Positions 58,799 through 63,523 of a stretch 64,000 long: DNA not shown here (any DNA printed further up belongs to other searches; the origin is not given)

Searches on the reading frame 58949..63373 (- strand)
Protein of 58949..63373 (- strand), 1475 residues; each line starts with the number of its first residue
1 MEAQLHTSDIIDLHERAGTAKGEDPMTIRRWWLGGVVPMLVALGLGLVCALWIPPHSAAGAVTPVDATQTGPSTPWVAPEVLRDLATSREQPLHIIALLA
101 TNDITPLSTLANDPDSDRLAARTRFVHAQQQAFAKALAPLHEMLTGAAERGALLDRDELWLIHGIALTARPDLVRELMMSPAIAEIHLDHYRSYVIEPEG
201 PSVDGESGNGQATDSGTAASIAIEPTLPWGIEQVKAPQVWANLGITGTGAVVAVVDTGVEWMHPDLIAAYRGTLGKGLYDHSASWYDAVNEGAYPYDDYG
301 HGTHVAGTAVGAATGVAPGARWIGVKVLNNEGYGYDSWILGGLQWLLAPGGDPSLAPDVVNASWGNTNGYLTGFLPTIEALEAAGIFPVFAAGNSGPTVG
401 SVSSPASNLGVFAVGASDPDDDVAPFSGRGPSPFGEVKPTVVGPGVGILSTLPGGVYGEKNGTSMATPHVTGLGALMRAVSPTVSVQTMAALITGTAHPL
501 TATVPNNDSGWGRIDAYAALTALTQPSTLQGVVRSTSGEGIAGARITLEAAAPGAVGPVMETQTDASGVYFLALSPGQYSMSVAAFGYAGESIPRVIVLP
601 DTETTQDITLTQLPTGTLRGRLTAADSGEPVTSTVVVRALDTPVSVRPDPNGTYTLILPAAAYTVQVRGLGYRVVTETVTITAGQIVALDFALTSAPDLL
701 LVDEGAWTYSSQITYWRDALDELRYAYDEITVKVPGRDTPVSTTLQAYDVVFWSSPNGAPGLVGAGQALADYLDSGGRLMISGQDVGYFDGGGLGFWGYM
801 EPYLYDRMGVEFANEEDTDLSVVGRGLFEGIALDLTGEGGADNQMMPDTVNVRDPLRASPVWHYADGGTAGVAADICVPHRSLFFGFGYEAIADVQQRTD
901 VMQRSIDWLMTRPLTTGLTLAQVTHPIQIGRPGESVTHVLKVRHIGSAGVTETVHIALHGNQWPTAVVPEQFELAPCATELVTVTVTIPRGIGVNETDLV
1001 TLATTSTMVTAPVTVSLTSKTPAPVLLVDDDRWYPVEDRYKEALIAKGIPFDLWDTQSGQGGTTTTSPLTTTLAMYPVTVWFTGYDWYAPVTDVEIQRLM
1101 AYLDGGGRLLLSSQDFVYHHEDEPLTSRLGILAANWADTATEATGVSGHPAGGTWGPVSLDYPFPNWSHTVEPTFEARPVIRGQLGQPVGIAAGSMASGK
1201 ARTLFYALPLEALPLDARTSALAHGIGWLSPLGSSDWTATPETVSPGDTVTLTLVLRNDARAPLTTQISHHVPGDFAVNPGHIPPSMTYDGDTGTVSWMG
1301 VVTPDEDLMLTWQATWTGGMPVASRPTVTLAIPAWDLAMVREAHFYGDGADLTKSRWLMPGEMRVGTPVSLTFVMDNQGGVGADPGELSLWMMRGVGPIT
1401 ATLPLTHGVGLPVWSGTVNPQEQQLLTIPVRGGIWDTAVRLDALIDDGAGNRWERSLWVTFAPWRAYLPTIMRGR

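Call 83: search_protein_families(library=pfam, proteins=[window:58949-63373:-], max_evalue=1)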
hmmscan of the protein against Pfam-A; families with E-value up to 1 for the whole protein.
window:58949-63373:- (1475 aa): 6 families
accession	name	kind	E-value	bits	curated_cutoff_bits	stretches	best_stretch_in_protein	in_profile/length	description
PF00082.27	Peptidase_S8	-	2e-52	178.7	21.8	1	247-512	1-288/288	Subtilase family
PF13620.12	CarboxypepD_reg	-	2.4e-25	89.1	32.3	2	528-611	1-82/82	Carboxypeptidase regulatory-like domain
PF13715.12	CarbopepD_reg_2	-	9.2e-12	45.3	32.2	2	619-695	2-78/88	CarboxypepD_reg-like domain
PF13709.12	DUF4159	-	0.0014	18.6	25.9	0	1069-1114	45-88/202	Domain of unknown function (DUF4159)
PF08308.17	PEGA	-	0.013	15.9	20.8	1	657-694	30-68/71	PEGA domain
PF10633.15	NPCBM_assoc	-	0.24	12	24.4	0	932-992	3-64/78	NPCBM-associated, NEW3 domain of alpha-galactosidase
